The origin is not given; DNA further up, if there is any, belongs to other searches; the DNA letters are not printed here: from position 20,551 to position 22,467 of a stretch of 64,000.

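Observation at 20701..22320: Mostly bacterial PF06838 (YnbB / 'aluminium-resistance') PLP-dependent lyase in a eukaryotic chromosome, with an added N-terminal extension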

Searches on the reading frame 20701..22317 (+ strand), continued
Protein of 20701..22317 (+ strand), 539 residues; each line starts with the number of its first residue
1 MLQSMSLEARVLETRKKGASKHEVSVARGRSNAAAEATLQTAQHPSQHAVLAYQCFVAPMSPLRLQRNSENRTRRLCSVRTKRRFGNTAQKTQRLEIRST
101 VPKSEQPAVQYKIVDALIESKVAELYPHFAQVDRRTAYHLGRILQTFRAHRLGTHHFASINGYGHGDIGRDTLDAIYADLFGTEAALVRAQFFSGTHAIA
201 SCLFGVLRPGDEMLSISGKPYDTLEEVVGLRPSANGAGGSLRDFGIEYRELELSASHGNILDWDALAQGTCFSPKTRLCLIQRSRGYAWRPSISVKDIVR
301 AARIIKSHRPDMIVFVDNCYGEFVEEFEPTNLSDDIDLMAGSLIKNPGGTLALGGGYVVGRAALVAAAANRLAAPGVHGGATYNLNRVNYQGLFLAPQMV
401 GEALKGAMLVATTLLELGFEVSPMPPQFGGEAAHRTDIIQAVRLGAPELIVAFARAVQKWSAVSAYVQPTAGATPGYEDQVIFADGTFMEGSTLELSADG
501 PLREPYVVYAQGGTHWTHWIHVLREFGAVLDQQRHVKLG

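Call 8: list_cluster_members(proteins=[window:20701-22317:+, P0001, P0003])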
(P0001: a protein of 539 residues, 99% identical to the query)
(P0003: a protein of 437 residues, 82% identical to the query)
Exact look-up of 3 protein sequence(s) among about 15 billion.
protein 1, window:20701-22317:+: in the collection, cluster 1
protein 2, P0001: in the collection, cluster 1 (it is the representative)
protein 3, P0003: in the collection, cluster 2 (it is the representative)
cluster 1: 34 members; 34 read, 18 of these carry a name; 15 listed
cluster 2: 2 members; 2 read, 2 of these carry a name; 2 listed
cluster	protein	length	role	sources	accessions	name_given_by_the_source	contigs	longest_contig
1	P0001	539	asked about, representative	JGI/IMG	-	-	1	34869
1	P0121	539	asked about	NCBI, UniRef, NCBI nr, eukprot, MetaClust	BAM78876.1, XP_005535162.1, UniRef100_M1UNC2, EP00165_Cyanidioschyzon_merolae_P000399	aluminum resistance protein [Cyanidioschyzon merolae strain 10D] | Aluminum resistance protein n=1 Tax=Cyanidioschyzon merolae (strain NIES-3377 / 10D) ... | XP_005535162.1 aluminum resistance protein [Cyanidioschyzon merolae strain 10D]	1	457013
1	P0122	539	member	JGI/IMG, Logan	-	cystathionine beta-lyase family protein involved in aluminum resistance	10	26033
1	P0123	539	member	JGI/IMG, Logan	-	cystathionine beta-lyase family protein involved in aluminum resistance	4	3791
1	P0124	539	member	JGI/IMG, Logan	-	cystathionine beta-lyase family protein involved in aluminum resistance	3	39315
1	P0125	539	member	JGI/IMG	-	cystathionine beta-lyase family protein involved in aluminum resistance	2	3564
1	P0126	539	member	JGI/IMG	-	cystathionine beta-lyase family protein involved in aluminum resistance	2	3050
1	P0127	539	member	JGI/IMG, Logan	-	cystathionine beta-lyase family protein involved in aluminum resistance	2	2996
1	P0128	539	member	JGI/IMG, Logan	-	cystathionine beta-lyase family protein involved in aluminum resistance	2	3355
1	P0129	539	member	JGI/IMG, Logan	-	cystathionine beta-lyase family protein involved in aluminum resistance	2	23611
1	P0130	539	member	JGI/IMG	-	cystathionine beta-lyase family protein involved in aluminum resistance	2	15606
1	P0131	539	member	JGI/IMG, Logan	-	cystathionine beta-lyase family protein involved in aluminum resistance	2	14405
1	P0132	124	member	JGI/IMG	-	cystathionine beta-lyase family protein involved in aluminum resistance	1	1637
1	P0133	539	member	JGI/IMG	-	cystathionine beta-lyase family protein involved in aluminum resistance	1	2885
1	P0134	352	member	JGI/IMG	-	cystathionine beta-lyase family protein involved in aluminum resistance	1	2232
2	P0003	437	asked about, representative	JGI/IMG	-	cystathionine beta-lyase family protein involved in aluminum resistance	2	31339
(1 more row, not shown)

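Call 17: find_encoding_contigs(protein=P0067, flank=6000, max_places=2)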
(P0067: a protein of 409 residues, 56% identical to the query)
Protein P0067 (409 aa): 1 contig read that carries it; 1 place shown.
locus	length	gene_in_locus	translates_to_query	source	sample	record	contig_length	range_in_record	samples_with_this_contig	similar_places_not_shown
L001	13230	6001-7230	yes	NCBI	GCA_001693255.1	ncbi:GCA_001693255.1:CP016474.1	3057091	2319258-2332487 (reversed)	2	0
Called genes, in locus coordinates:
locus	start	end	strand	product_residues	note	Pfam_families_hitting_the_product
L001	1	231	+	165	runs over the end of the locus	-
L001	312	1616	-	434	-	PF13433:Peripla_BP_5, PF13458:Peripla_BP_6, PF01094:ANF_receptor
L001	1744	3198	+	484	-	PF03055:RPE65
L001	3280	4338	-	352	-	PF00124:Photo_RC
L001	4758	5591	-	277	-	PF00487:FA_desaturase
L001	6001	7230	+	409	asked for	PF06838:Met_gamma_lyase, PF01053:Cys_Met_Meta_PP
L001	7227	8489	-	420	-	PF01098:FTSW_RODA_SPOVE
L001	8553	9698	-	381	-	PF01180:DHO_dh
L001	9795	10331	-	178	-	PF09835:DUF2062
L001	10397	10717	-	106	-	PF00111:Fer2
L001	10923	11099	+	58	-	-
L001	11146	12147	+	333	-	PF08240:ADH_N, PF00107:ADH_zinc_N, PF13602:ADH_zinc_N_2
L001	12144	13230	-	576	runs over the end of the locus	PF00664:ABC_membrane, PF00005:ABC_tran, PF02463:SMC_N (weak)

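Call 18: find_encoding_contigs(protein=P0031, flank=6000, max_places=2)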
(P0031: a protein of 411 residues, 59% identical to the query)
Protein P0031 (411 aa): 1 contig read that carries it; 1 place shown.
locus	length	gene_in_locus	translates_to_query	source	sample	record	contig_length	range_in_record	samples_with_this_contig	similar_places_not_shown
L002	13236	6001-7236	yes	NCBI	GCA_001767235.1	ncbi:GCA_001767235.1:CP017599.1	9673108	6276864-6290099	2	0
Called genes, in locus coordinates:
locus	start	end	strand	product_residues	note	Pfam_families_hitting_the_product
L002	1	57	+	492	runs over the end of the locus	PF00069:Pkinase, PF07714:PK_Tyr_Ser-Thr, PF01636:APH (faint), PF03109:ABC1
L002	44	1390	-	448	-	PF27142:Aq_aa04, PF01385:OrfB_IS605 (weak), PF07282:Cas12f1-like_TNB (weak)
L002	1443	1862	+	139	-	PF01797:Y1_Tnp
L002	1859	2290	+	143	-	-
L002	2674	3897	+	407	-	PF01494:FAD_binding_3, PF07992:Pyr_redox_2 (weak), PF13450:NAD_binding_8 (faint), PF22578:GGR_cat (weak)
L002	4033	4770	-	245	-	PF00072:Response_reg, PF00486:Trans_reg_C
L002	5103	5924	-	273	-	PF00487:FA_desaturase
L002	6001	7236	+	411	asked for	PF06838:Met_gamma_lyase, PF00155:Aminotran_1_2 (faint), PF01053:Cys_Met_Meta_PP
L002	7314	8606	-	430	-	-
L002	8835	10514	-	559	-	PF00082:Peptidase_S8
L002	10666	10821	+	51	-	-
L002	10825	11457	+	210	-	PF14238:DUF4340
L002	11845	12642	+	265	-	PF01145:Band_7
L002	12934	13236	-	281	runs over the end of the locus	PF00809:Pterin_bind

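Call 19: find_encoding_contigs(protein=P0002, flank=10000, max_places=1)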
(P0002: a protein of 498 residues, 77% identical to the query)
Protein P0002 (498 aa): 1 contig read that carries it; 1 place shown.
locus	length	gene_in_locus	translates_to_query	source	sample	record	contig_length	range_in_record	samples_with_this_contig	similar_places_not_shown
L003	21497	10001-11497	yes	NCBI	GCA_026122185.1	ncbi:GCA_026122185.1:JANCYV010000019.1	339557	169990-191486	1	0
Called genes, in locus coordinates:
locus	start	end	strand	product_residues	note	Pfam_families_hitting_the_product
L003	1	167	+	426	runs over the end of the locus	PF18018:DNA_pol_D_N, PF04042:DNA_pol_E_B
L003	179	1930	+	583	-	PF00370:FGGY_N, PF02782:FGGY_C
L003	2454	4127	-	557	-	-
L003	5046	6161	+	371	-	PF00590:TP_methylase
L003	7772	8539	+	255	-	PF05241:EBP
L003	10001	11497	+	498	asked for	PF06838:Met_gamma_lyase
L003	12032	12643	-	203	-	-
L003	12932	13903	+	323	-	-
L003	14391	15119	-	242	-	PF00293:NUDIX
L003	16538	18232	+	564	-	PF01553:Acyltransferase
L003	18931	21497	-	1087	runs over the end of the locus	PF00069:Pkinase, PF07714:PK_Tyr_Ser-Thr, PF00069:Pkinase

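Call 20: find_encoding_contigs(protein=P0004, flank=10000, max_places=1)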
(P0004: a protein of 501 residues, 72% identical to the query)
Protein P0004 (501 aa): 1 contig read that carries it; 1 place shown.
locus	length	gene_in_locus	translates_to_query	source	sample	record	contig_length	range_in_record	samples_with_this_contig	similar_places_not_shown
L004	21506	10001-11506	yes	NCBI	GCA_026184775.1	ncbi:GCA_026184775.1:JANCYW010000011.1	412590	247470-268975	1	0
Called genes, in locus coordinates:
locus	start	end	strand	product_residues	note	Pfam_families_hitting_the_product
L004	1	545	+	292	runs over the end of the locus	-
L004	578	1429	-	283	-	PF00889:EF_TS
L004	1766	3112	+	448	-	PF18018:DNA_pol_D_N, PF04042:DNA_pol_E_B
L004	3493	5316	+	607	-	PF00370:FGGY_N (weak), PF02782:FGGY_C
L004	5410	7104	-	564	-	-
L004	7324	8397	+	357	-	PF00590:TP_methylase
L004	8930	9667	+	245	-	PF05241:EBP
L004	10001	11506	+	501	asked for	PF06838:Met_gamma_lyase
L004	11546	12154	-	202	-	-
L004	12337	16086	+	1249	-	PF08389:Xpo1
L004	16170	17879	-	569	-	PF01553:Acyltransferase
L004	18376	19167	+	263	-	PF00293:NUDIX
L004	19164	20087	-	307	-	-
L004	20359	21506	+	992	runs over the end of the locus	PF13772:AIG2_2, PF01553:Acyltransferase (weak), PF03982:DAGAT (weak)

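Call 21: find_encoding_contigs(protein=P0107, flank=5000, max_places=1)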
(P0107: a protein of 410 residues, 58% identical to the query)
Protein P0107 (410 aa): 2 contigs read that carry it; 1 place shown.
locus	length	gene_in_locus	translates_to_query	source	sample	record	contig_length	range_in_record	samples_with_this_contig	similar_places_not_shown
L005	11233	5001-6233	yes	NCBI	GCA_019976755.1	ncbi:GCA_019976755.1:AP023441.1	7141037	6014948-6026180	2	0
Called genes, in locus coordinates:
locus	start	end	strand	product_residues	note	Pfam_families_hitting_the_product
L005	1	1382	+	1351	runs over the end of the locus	PF04983:RNA_pol_Rpb1_3, PF05000:RNA_pol_Rpb1_4, PF04998:RNA_pol_Rpb1_5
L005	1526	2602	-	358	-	PF11960:DUF3474 (faint), PF00487:FA_desaturase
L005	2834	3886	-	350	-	PF00487:FA_desaturase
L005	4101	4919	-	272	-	PF00487:FA_desaturase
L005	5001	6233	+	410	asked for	PF06838:Met_gamma_lyase, PF01053:Cys_Met_Meta_PP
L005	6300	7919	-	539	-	PF16868:NMT1_3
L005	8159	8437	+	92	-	PF13366:PDDEXK_3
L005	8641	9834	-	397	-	PF04422:FrhB_FdhB_N, PF04432:FrhB_FdhB_C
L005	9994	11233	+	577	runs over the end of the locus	-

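Call 22: find_encoding_contigs(protein=window:20701-22317:+, flank=10000, max_places=3)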
Protein window:20701-22317:+ (539 aa): no gene with exactly this product is on record in the collection.

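Call 25: search_protein_representatives(protein=window:20701-22317:+)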
Query: 539 residues. Proteins with E-value up to 0.001 (for the whole library): 3370; up to 1e-10: 1716; up to 1e-30: 425. The best 150 are listed.
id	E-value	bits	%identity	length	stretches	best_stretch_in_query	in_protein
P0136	9.0e-114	397.4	49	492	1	123-524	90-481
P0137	1.1e-112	393.8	51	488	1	115-523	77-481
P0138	2.9e-112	392.4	61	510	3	120-236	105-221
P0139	6.1e-108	378.2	50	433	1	139-518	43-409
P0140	2.2e-105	369.7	54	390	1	139-523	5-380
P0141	2.9e-104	366.0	49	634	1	115-516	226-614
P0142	9.9e-103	361.0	48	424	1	111-518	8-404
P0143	9.6e-99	347.8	44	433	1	118-518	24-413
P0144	2.2e-98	346.6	48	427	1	124-519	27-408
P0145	2.7e-98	346.3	45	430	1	117-533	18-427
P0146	1.0e-97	344.5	45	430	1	124-519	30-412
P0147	3.7e-97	342.6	46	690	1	124-526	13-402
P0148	1.5e-96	340.6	46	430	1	127-518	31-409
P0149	8.2e-96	338.2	46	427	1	122-531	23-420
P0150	2.0e-95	336.9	50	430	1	138-527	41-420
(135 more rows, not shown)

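Call 28: list_cluster_members(proteins=[P0136, P0137, P0138, P0139, P0140, P0141, P0142, P0143, P0144, P0147])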
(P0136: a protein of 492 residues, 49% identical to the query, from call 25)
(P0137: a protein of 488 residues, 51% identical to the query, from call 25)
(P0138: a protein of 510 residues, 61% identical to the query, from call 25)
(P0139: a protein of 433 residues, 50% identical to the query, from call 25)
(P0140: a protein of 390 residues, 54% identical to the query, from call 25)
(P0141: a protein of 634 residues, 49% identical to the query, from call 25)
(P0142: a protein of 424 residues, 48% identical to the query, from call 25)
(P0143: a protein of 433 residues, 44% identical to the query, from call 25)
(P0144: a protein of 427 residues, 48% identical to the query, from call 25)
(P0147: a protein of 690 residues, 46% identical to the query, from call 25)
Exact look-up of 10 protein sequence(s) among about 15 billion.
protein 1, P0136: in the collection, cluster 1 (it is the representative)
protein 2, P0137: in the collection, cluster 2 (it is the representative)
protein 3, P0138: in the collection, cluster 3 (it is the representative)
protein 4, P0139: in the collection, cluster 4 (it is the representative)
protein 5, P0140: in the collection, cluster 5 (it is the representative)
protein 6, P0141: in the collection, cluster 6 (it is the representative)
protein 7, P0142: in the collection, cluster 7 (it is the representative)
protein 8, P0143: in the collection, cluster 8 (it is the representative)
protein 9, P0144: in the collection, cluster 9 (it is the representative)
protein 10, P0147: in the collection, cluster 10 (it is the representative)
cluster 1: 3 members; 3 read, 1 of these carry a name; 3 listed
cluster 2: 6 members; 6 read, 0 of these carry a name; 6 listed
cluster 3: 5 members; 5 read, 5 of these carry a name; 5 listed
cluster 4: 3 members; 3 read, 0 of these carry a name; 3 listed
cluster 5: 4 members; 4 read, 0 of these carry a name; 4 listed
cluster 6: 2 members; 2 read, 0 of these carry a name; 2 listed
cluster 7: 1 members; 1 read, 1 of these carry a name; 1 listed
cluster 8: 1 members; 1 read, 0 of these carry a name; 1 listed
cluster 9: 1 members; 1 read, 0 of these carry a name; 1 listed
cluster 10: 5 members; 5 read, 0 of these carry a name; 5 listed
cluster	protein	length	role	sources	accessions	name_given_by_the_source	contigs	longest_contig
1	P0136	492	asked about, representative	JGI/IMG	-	cystathionine beta-lyase family protein involved in aluminum resistance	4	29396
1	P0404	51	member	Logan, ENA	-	-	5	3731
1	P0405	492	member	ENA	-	-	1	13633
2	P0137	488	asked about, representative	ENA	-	-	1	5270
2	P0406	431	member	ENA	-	-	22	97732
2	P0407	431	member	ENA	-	-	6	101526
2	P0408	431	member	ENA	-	-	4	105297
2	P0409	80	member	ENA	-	-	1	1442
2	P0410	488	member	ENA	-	-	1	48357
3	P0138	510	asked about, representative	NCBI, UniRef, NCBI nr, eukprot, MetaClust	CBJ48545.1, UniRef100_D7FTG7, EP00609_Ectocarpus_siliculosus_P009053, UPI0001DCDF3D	aluminium resistance family protein [Ectocarpus siliculosus] | Aluminium resistance family protein n=1 Tax=Ectocarpus siliculosus TaxID=2880 ... | CBJ48545.1 aluminium resistance family protein [Ectocarpus siliculosus]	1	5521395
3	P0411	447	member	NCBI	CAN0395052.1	unnamed protein product [Ectocarpus sp. 12 AP-2014]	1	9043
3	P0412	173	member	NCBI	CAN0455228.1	unnamed protein product, partial [Ectocarpus sp. 8 AP-2014]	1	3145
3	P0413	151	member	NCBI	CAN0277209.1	unnamed protein product, partial [Ectocarpus fasciculatus]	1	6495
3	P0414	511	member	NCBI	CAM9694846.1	unnamed protein product [Ectocarpus sp. 6 AP-2014]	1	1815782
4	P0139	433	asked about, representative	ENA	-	-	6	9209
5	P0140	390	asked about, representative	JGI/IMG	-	-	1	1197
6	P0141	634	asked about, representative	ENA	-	-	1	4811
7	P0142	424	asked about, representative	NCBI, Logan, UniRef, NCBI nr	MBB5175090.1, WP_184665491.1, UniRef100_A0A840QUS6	aminotransferase class I/II-fold pyridoxal phosphate-dependent enzyme [Texcoconibacillus ... | Cystathionine beta-lyase family protein involved in aluminum resistance n=1 ... | methionine gamma-lyase family protein [Texcoconibacillus texcoconensis]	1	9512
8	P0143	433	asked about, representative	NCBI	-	-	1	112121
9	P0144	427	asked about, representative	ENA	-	-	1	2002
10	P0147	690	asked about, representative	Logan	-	-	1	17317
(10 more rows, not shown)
